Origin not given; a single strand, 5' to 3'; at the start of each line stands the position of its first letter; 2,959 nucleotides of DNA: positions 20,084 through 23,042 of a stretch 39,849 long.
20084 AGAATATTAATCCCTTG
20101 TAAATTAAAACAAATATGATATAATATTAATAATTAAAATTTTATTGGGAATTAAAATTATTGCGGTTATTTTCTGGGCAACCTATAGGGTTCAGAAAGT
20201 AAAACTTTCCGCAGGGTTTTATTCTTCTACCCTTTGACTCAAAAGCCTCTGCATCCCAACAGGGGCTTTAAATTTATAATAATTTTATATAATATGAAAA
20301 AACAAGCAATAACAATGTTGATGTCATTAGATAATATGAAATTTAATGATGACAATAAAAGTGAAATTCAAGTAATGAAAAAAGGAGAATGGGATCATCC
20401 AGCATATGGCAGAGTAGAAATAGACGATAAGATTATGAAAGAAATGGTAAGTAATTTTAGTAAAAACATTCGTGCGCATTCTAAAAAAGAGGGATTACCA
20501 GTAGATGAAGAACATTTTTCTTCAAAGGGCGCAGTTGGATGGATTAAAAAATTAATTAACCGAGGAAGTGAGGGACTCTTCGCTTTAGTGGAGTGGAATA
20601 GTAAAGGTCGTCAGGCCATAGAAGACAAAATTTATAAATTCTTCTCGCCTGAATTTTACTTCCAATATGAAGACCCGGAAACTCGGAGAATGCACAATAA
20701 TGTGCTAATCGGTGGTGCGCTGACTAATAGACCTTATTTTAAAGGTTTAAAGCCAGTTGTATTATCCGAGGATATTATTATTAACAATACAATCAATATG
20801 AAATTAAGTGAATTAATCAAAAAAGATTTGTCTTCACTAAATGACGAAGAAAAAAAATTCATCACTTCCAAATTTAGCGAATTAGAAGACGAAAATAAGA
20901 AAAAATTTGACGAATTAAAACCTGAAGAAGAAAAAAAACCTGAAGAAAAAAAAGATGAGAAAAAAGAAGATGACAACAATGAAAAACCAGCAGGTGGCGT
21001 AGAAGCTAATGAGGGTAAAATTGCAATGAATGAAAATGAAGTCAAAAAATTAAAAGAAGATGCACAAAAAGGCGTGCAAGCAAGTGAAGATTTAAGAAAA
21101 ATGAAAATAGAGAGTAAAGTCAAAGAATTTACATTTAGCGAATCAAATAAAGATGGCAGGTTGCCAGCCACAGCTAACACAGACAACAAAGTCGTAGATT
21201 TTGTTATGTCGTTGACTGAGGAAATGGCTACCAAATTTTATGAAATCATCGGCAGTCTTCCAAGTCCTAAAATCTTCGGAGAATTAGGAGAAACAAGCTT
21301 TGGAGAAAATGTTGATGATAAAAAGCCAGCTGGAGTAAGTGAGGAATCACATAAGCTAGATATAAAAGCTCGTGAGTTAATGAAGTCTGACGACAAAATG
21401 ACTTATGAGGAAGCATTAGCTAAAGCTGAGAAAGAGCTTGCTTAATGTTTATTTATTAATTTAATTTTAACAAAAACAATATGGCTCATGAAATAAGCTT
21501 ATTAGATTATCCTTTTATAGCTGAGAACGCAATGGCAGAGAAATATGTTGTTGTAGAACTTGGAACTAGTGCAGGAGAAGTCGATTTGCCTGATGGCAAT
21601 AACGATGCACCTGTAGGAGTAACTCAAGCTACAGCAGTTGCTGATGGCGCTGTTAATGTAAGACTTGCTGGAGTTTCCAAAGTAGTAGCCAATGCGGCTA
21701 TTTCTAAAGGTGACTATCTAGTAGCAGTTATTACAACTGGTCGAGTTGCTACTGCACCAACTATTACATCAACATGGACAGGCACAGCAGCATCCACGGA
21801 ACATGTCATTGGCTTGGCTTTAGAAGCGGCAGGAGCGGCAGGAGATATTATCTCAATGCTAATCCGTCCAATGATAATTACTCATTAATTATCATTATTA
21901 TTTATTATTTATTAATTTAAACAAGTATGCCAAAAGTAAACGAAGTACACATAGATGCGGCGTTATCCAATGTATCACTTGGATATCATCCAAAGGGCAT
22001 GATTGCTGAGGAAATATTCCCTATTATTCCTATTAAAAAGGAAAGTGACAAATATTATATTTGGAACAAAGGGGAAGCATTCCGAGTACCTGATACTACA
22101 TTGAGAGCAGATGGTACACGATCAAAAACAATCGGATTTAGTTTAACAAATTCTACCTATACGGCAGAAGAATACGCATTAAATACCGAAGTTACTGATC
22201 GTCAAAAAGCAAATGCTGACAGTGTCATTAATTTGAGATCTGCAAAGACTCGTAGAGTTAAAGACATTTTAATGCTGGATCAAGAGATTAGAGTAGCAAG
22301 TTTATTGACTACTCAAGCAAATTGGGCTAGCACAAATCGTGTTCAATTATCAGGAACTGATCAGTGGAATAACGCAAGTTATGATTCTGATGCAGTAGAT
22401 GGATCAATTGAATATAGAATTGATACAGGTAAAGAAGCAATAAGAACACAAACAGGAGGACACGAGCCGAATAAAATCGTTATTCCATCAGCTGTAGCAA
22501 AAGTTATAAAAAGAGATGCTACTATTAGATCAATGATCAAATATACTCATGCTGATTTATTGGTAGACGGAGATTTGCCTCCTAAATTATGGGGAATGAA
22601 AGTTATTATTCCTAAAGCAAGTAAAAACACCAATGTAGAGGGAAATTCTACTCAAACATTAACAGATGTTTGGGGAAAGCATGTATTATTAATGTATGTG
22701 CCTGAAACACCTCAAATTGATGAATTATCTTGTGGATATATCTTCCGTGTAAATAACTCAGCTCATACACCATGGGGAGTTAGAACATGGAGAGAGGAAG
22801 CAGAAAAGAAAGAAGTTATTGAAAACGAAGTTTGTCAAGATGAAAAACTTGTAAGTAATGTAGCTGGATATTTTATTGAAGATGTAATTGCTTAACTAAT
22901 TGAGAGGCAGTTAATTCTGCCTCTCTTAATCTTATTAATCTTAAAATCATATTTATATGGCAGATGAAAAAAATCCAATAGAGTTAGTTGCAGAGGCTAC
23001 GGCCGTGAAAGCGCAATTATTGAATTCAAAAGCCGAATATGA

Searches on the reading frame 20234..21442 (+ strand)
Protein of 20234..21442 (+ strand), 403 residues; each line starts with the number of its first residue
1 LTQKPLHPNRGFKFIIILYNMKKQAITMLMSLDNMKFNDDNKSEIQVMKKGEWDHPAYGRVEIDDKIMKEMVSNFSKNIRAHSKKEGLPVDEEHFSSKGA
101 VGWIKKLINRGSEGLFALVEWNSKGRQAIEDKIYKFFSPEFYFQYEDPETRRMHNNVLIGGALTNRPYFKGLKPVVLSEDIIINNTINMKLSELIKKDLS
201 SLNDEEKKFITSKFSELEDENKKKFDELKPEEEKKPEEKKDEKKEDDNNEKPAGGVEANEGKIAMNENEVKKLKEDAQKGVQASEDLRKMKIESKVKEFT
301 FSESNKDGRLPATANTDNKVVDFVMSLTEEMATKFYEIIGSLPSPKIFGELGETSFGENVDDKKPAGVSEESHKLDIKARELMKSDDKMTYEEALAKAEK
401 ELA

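Call 6: search_protein_families(library=phrogs, proteins=[window:20234-21442:+], max_evalue=0.001)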
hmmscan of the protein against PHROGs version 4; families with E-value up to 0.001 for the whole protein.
window:20234-21442:+ (403 aa): 3 families
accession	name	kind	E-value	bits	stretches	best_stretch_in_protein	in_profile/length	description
phrog_328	-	head and packaging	5e-24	86.6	1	21-253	2-222/339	head maturation protease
phrog_976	-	head and packaging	3.1e-13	50.8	1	38-400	27-394/415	head maturation protease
phrog_13230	-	unknown function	0.00015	22.6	1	98-142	74-117/138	-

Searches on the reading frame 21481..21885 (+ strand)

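Call 6: search_protein_families(library=phrogs, proteins=[window:21481-21885:+], max_evalue=0.001)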
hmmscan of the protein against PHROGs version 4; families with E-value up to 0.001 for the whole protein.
window:21481-21885:+ (135 aa): 2 families
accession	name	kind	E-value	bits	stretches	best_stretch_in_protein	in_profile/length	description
phrog_673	-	head and packaging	4.2e-16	60.7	1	22-131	33-131/260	head scaffolding protein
phrog_29203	-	unknown function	0.00049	21.4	1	24-113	28-112/133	-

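Call 16: search_protein_families(library=pfam, proteins=[window:21481-21885:+], max_evalue=0.01)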
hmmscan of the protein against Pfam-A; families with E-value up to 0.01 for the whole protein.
window:21481-21885:+ (135 aa): 1 family
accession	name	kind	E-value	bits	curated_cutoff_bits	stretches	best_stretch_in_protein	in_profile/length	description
PF09956.15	Phage_cement_2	-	8.5e-06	26.5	24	1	34-125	28-100/103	Phage cement protein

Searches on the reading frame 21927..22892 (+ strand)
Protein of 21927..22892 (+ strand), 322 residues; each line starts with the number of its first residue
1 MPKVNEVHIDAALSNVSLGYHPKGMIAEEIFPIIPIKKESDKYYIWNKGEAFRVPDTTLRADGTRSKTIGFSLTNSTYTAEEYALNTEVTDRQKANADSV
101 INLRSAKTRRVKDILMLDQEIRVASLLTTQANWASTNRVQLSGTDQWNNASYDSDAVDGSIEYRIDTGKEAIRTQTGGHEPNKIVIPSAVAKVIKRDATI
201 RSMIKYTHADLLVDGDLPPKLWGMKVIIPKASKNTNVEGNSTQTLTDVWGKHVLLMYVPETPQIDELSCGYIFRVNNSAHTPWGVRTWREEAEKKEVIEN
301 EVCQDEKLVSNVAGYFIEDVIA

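Call 6: search_protein_families(library=phrogs, proteins=[window:21927-22892:+], max_evalue=0.001)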
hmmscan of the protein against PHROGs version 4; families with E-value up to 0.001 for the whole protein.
window:21927-22892:+ (322 aa): 1 family
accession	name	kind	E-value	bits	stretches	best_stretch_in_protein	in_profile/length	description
phrog_1005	-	head and packaging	4.3e-71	240.8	1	5-322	8-315/315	major head protein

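Call 16: search_protein_families(library=pfam, proteins=[window:21927-22892:+], max_evalue=0.01)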
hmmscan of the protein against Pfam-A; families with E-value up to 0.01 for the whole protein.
window:21927-22892:+ (322 aa): 0 families

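Call 36: search_dna_similar(query=window:21927-22892:+, collection=phages, mode=protein, max_evalue=0.00001, max_rows=15)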
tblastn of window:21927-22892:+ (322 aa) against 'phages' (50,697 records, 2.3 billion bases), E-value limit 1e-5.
Records with a match: 118; places in all: 118; records where one place covers at least 80% of the query: 63.
Best place of each record, by identity: <60% 118.
By first word of the organism name: Vibrio 30; Pseudomonas 30; Arthrobacter 14; Rhizobium 11; Burkholderia 9; Roseobacter 6; Brevibacillus 3; Rhodobacter 3; Stenotrophomonas 2; Ralstonia 2; and 8 more.
By host as written in the record: - 20; Pseudomonas aeruginosa 18; Arthrobacter sp. ATCC 21022 11; Vibrio lentus 6; Vibrio crassostreae 5; Burkholderia sp. 5; Roseobacter denitrificans OCh114 4; Vibrio splendidus 4; and 37 more.
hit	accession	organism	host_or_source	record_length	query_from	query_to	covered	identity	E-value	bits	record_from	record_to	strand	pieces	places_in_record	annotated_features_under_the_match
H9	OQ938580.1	Arthrobacter phage Ottawa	Arthrobacter globiformis B-2979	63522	2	321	99%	28.2%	1e-13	77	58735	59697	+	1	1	100: major capsid protein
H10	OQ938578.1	Arthrobacter phage Kharcho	Arthrobacter globiformis B-2979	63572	2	321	99%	28.2%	1e-13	77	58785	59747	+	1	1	100: major capsid protein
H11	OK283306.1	Roseobacter phage RDJL6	Roseobacter denitrificans OCh 114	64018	2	322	100%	28.0%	4e-15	82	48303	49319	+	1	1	capsid related protein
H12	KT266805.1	Roseobacter phage RDJL Phi 2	Roseobacter denitrificans OCh114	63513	2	322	100%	28.0%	9e-15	81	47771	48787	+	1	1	capsid related protein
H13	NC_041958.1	Roseobacter phage RDJL Phi 2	Roseobacter denitrificans OCh114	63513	2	322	100%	28.0%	9e-15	81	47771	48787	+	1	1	major head protein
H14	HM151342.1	Roseobacter phage RDJL Phi 1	Roseobacter denitrificans OCh114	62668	2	322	100%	28.0%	2e-14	80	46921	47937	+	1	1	capsid related protein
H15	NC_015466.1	Roseobacter phage RDJL Phi 1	Roseobacter denitrificans OCh114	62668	2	322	100%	28.0%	2e-14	80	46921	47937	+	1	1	major head protein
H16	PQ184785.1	Arthrobacter phage Kovu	Arthrobacter globiformis B-2979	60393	1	322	100%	27.5%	4e-11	70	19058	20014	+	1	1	29: major capsid protein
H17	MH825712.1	Microbacterium phage ValentiniPuff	Microbacterium paraoxydans NRRL B-14843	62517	2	322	100%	27.6%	5e-11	69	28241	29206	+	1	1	56: major capsid protein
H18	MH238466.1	Pasteurella phage AFS-2018a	Pasteurella multocida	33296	9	321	97%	27.7%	7e-12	72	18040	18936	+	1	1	hypothetical protein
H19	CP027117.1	Bacillus phage EZ-2018a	Bacillus pumilus strain 145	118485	4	321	99%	26.3%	1e-13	77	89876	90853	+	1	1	record has no annotation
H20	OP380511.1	Chromohalobacter phage YPCBV-1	-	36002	9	273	82%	31.3%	2e-16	86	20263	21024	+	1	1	major capsid protein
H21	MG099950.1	Arthrobacter phage Waltz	Arthrobacter sp. ATCC 21022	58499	8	322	98%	25.0%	2e-9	64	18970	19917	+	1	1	major capsid protein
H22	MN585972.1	Arthrobacter phage Edmundo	Arthrobacter sp. ATCC 21022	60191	8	321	98%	24.9%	1e-8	62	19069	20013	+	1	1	25: major capsid protein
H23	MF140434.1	Arthrobacter phage Wheelbite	Arthrobacter sp. ATCC 21022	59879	8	321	98%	24.9%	2e-8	62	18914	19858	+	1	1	25: major capsid protein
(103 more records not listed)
